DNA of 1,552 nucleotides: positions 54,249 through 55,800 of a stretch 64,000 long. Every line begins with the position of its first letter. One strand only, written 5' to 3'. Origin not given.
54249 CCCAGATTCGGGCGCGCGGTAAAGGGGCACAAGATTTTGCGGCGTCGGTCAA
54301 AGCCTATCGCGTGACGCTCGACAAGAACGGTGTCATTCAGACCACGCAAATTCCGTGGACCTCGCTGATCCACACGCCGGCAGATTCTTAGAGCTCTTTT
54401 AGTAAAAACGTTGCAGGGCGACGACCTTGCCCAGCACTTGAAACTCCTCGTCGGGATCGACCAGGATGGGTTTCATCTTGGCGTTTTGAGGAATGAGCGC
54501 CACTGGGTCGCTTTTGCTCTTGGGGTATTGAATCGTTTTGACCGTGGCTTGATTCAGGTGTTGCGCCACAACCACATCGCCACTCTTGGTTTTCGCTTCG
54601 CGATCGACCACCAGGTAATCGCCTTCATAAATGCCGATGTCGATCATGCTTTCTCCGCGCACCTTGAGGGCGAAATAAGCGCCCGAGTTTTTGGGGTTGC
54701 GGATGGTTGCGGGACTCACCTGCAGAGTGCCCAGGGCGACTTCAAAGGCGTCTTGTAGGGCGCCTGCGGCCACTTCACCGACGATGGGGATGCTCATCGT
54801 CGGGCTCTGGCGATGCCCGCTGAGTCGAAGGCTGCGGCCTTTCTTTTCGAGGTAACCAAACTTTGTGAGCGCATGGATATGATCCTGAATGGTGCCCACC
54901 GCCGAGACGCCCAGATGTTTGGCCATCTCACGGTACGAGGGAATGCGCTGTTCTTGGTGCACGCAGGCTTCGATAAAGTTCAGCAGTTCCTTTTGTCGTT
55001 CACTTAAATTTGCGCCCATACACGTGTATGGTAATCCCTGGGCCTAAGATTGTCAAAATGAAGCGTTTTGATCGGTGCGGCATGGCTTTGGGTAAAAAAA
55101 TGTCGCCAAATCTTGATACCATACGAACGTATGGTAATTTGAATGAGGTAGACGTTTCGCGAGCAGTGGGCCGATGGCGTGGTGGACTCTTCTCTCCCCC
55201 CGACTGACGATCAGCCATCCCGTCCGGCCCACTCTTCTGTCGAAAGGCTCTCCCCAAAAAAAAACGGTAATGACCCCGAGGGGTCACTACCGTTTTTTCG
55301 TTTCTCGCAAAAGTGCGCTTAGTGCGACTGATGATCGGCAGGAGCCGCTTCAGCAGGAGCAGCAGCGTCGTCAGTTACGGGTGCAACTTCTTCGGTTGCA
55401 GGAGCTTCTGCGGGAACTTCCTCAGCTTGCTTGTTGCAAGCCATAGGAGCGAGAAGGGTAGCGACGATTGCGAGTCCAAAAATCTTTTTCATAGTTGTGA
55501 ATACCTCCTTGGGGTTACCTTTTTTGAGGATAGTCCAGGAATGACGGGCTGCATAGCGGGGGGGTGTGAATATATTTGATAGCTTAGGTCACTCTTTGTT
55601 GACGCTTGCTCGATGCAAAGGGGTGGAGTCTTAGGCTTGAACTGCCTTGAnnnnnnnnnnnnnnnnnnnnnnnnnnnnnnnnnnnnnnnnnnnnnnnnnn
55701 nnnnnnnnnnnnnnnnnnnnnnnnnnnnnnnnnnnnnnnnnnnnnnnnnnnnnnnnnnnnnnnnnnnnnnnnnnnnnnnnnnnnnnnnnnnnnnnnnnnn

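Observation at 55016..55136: Two copies of a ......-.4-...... palindrome at lexA: candidate non-canonical SOS box, and a probably leaderless lexA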

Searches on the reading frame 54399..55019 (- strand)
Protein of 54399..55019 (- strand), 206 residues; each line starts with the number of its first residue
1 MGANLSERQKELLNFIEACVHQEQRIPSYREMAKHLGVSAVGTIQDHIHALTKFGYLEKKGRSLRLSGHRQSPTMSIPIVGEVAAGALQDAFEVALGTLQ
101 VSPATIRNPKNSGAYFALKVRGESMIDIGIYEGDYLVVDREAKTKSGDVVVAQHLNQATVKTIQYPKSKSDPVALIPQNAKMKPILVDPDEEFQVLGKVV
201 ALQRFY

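Call 3: search_protein_families(library=ncbifam, proteins=[window:54399-55019:-])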
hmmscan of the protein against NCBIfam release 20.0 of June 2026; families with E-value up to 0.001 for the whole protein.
window:54399-55019:- (206 aa): 3 families
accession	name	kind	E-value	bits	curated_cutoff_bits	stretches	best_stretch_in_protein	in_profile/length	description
TIGR00498.1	lexA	equivalog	4e-42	144.1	110.95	1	4-204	3-200/203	transcriptional repressor LexA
NF007621.2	PRK10276.1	subfamily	8e-21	74.2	110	1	110-200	24-111/115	translesion error-prone DNA polymerase V autoproteolytic subunit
NF052282.1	PLP_TF_PdxR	equivalog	0.00071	18.7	320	0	20-63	19-61/448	MocR-like pyridoxine biosynthesis transcription factor PdxR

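Call 13: find_related_loci(query=window:54399-55019:-, collection=genome_contigs, flank=1500)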
Query window:54399-55019:- (206 aa) in genome_contigs; peptide patterns used: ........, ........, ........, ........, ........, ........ (x = any residue, [..] = any of these).
204 stretches matched a pattern; 14 encode a relative of the query (tblastn E <= 1e-3); 14 distinct loci.
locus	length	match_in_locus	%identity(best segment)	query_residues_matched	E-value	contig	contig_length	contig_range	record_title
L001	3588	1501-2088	34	5-204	2e-27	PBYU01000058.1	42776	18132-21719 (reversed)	MAG: Gammaproteobacteria bacterium isolate NP21 53141, whole genome shotgun sequence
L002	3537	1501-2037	35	5-188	2e-27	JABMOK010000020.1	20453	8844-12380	MAG: Pseudohongiella sp. isolate bin.121 k141_647059, whole genome shotgun sequence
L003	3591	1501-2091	33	3-204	9e-27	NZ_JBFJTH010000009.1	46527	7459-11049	MAG: Litorivivens sp. isolate Mix_sand19.2022.05.D.11 k141_3264968_length_46527_cov_13.1303, whole genome shotgun sequen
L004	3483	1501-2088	34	5-204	8e-27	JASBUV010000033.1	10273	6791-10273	MAG: Gammaproteobacteria bacterium isolate BWSM_83 k141_2252794, whole genome shotgun sequence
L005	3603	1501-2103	30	1-206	2e-26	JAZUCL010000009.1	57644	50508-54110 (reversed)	MAG: Eubacteriales bacterium isolate T1900045314_YK20190003.MAGScoT_cleanbin_000005 SGB_6268_k141_396330, whole genome s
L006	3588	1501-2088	34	5-204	2e-26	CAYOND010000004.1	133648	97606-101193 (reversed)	MAG TPA_asm: uncultured Pseudohongiella sp. isolate SRP134809_co1_327 genome assembly, contig: NODE_132_length_133648_co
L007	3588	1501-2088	34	5-204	3e-26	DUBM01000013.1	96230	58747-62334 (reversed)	MAG TPA_asm: Gammaproteobacteria bacterium isolate UWMA-0302 NODE_357_length_96230_cov_0.410315, whole genome shotgun se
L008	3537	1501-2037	34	5-188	1e-25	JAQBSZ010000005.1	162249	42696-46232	MAG: Proteobacteria bacterium isolate casp150-mb.100 NODE_126_length_162249_cov_0.112828, whole genome shotgun sequence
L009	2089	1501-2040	33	3-188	9e-25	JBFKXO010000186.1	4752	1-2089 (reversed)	MAG: Litorivivens sp. isolate Mix_sand24.2022.10.G.35 k141_19565_length_4752_cov_7.0000, whole genome shotgun sequence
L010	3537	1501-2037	35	5-188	1e-22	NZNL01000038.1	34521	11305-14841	MAG: Gammaproteobacteria bacterium isolate EAC86 6415, whole genome shotgun sequence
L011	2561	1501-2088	33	5-204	2e-20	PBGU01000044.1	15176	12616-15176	MAG: Gammaproteobacteria bacterium isolate SP3050 72159, whole genome shotgun sequence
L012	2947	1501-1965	34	48-206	3e-18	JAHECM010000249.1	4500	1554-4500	MAG: Limnohabitans sp. isolate Ww17 NODE_24409_length_4500_cov_10.856360, whole genome shotgun sequence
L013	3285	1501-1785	42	110-206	4e-18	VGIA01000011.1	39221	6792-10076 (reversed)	MAG: Betaproteobacteria bacterium isolate K_DeepCast_65m_m2_129 K_DeepCast_65m_m2_129_Ga0194128_10001586, whole genome s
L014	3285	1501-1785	32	98-199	3e-8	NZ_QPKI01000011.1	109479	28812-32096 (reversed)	Halomonas sp. DQ26W DQ-26W_scaffold11, whole genome shotgun sequence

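Call 37: find_related_loci(query=window:54399-55019:-, collection=metagenome_contigs, flank=2500)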
Query window:54399-55019:- (206 aa) in metagenome_contigs; peptide patterns used: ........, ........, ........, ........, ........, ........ (x = any residue, [..] = any of these).
318 stretches matched a pattern; 63 encode a relative of the query (tblastn E <= 1e-3); 63 distinct loci.
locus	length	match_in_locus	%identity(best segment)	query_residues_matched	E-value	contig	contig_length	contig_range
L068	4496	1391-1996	59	5-206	5e-78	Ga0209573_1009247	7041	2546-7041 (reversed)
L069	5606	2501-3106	57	5-206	6e-75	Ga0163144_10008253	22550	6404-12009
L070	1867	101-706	57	5-206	2e-77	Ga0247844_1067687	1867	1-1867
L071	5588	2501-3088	34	5-204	1e-26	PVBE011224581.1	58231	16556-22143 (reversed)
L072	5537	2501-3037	35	5-188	1e-26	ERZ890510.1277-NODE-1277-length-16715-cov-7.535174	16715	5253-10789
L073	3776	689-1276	34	5-204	1e-26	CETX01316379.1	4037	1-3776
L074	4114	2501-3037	35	5-188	2e-26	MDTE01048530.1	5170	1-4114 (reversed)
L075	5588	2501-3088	34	5-204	1e-25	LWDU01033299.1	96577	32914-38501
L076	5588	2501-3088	34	5-204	2e-25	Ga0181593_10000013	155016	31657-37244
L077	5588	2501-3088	34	5-204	2e-25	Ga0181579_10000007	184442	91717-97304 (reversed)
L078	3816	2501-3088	35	5-204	3e-25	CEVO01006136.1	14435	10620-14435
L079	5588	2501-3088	35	5-204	3e-25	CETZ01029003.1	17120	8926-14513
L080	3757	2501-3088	35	5-204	4e-25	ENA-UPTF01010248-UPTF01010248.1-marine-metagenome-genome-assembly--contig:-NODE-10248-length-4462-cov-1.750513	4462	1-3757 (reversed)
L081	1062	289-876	35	5-204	3e-25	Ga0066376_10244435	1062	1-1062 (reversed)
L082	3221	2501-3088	34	5-204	5e-22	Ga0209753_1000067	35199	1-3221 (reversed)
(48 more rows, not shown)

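Call 43: search_solved_structures(query=window:54399-55019:-, show_alignments=2, max_evalue=0.00001)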
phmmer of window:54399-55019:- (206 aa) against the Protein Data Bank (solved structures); distinct sequences matched with E-value up to 0.00001: 20.
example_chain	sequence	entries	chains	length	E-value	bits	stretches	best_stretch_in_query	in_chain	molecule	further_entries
3k2z_A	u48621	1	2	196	3.4e-23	85.8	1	4-203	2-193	LexA repressor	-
7b5g_A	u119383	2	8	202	1.1e-22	84.1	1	5-201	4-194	LexA repressor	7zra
7ocj_A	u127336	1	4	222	1.4e-22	83.7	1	5-201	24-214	LexA repressor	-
1jhh_A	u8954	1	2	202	3e-22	82.7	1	5-201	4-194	LEXA REPRESSOR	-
8trg_I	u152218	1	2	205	6.1e-22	81.7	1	5-201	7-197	LexA repressor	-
3jso_A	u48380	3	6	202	6.2e-22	81.7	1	5-201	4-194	LexA repressor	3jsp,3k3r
8s7g_A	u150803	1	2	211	8.3e-22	81.3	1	2-195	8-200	LexA repressor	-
1jhf_A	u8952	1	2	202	1e-21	80.9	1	5-201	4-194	LEXA REPRESSOR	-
1jhc_A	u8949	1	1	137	3.7e-15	59.6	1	75-201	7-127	LEXA REPRESSOR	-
8gms_A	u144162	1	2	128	6.1e-15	58.9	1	77-201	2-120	LexA repressor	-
1jhe_A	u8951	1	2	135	1.8e-14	57.3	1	75-201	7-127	LEXA REPRESSOR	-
8b0v_A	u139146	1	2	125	5e-11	46.1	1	77-195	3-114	LexA repressor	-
1ay9_A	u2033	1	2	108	7.3e-11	45.6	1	108-201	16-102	UMUD PROTEIN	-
1i4v_A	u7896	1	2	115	8e-11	45.4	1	108-201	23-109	UMUD' PROTEIN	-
1umu_A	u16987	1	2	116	8.5e-11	45.4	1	107-201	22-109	UMUD'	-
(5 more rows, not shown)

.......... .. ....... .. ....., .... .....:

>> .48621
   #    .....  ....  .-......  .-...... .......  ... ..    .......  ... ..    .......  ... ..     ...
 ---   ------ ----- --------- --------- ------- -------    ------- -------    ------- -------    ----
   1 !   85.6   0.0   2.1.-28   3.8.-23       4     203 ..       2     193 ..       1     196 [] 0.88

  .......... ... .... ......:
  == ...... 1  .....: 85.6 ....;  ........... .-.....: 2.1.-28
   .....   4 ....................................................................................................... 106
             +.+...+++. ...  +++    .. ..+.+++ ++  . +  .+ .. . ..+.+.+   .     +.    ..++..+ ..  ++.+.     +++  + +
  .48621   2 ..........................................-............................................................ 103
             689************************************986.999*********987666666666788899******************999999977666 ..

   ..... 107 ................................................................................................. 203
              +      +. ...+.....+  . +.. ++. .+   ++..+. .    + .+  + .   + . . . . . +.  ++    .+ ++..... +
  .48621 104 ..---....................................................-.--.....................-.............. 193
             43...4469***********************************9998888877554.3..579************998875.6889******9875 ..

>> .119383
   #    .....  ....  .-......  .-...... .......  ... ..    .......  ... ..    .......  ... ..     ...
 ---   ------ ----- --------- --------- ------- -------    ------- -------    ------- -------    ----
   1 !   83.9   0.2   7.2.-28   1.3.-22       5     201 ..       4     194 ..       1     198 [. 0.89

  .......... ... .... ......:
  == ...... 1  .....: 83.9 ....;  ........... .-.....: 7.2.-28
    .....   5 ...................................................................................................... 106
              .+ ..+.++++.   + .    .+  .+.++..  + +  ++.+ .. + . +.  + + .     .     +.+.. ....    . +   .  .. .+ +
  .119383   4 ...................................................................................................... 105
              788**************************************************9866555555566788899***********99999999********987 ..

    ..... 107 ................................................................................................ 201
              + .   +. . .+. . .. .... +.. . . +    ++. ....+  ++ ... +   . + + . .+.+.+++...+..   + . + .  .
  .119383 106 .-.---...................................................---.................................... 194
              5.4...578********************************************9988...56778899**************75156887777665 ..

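Call 60: find_encoding_contigs(protein=window:54399-55019:-, flank=1000, max_places=3)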
Protein window:54399-55019:- (206 aa): 4 contigs read that carry it; 1 place shown.
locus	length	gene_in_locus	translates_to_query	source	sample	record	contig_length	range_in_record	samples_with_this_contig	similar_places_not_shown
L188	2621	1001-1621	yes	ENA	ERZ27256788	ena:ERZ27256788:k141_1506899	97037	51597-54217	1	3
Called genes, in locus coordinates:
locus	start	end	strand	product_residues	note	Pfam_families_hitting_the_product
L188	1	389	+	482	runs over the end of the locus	PF00512:HisKA (faint), PF02518:HATPase_c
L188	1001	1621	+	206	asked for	PF01726:LexA_DNA_bind, PF13730:HTH_36 (weak), PF00717:Peptidase_S24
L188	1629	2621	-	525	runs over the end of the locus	-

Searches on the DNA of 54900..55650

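Call 9: search_rna_families(source=window, start=54900, end=55650, threshold=evalue, max_evalue=1)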
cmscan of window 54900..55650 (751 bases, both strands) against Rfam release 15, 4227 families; matches with E-value up to 1: 1.
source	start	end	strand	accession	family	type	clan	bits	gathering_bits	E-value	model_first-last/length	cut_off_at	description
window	55262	55295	-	RF03173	mir-4504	Gene; miRNA;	-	18.9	104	0.67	1-92/92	no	mir-4504 microRNA precursor family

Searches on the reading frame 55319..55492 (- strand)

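Call 3: search_protein_families(library=ncbifam, proteins=[window:55319-55492:-])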
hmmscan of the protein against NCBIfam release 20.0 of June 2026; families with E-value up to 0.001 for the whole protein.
window:55319-55492:- (57 aa): 1 family
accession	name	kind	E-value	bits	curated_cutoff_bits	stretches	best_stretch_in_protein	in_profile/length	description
NF050142.1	PG1828_fam_lipo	equivalog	1.5e-06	28.8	50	1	1-47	1-55/59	PG1828 family lipoprotein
